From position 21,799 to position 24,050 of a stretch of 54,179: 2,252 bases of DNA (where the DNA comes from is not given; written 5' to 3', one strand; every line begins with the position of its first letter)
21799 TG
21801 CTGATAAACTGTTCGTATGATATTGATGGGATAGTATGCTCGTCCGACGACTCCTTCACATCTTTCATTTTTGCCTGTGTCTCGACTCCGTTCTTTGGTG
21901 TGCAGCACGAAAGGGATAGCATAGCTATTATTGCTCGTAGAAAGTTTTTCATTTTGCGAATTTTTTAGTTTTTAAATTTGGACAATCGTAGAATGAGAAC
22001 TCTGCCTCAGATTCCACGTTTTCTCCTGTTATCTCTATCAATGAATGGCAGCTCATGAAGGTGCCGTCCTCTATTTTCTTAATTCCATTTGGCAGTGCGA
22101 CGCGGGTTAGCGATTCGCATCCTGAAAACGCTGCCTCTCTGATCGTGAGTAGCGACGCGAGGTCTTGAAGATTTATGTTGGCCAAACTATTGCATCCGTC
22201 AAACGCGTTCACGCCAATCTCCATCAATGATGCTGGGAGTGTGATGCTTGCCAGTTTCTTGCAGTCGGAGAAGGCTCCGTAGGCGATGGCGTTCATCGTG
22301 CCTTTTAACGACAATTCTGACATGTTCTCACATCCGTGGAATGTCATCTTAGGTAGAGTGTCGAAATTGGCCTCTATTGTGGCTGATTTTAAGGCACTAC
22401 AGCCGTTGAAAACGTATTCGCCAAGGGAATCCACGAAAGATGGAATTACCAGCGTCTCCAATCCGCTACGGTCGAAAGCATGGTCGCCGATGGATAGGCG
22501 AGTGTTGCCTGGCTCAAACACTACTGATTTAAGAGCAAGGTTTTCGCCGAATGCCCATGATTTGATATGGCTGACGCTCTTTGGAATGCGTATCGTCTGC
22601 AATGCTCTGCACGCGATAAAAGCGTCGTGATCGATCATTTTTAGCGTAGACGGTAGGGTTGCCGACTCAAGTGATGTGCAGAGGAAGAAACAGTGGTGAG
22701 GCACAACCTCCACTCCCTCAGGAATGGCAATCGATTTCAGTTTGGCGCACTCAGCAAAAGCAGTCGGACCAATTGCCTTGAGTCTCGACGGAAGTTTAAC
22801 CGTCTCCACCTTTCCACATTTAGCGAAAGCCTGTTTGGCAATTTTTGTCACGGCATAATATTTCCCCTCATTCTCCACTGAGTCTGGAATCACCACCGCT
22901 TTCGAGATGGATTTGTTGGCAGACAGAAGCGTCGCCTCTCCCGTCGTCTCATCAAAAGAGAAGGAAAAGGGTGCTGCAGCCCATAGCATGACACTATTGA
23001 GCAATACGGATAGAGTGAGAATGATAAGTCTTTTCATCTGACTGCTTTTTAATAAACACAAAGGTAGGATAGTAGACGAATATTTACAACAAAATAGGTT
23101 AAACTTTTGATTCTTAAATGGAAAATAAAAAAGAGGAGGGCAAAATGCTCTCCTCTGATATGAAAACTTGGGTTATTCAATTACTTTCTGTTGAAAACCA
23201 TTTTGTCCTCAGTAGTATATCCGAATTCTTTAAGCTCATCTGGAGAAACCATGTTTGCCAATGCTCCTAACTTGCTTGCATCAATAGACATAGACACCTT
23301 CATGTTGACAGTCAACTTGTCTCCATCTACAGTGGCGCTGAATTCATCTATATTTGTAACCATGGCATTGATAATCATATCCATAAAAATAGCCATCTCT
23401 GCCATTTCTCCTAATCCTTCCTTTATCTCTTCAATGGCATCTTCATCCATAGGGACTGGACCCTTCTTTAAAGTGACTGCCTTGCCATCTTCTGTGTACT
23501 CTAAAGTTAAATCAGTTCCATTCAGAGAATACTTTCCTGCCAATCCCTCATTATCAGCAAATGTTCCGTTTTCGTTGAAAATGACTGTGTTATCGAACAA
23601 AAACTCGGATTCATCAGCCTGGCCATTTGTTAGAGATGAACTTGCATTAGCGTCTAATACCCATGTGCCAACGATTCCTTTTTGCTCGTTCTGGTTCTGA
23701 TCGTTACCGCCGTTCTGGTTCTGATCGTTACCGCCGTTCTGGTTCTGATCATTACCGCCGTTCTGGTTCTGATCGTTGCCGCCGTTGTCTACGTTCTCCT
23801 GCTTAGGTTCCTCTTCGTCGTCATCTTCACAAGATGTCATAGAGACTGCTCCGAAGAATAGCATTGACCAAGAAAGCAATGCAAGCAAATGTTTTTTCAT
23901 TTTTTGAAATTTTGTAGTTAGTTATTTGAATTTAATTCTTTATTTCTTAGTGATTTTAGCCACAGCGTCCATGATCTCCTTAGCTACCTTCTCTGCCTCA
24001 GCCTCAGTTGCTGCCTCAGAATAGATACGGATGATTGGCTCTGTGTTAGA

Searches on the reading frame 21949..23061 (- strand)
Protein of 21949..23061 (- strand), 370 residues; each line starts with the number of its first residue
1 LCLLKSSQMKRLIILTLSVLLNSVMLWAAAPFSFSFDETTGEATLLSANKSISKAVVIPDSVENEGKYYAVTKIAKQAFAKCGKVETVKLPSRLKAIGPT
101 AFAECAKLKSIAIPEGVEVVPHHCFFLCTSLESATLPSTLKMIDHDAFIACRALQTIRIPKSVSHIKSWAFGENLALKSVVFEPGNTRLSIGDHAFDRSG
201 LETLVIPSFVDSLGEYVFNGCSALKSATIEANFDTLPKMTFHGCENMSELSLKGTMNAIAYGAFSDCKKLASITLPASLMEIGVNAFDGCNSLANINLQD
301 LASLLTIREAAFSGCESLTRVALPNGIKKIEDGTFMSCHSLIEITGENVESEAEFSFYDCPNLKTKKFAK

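Call 36: search_protein_families(library=pfam, proteins=[window:21949-23061:-], max_evalue=0.01)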
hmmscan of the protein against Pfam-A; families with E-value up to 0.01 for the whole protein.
window:21949-23061:- (370 aa): 3 families
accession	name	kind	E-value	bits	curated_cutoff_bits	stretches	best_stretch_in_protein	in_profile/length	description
PF13306.12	LRR_5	-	2.3e-74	247.8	27.7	3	71-174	22-123/127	BspA type Leucine rich repeat region (6 copies)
PF13855.12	LRR_8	-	4.7e-12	45.9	27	0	232-275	12-56/61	Leucine rich repeat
PF23952.1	LRR_EndoS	-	0.0009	19.9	27.9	0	255-301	46-92/116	Endo-beta-N-acetylglucosaminidase EndoS LRR domain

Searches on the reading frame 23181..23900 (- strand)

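Call 36: search_protein_families(library=pfam, proteins=[window:23181-23900:-], max_evalue=0.01)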
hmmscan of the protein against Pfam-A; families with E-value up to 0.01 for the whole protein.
window:23181-23900:- (239 aa): 1 family
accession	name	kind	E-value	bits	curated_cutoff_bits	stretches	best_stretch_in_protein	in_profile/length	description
PF13648.12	Lipocalin_4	-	0.0011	20.3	22.4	1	76-139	1-73/89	Lipocalin-like domain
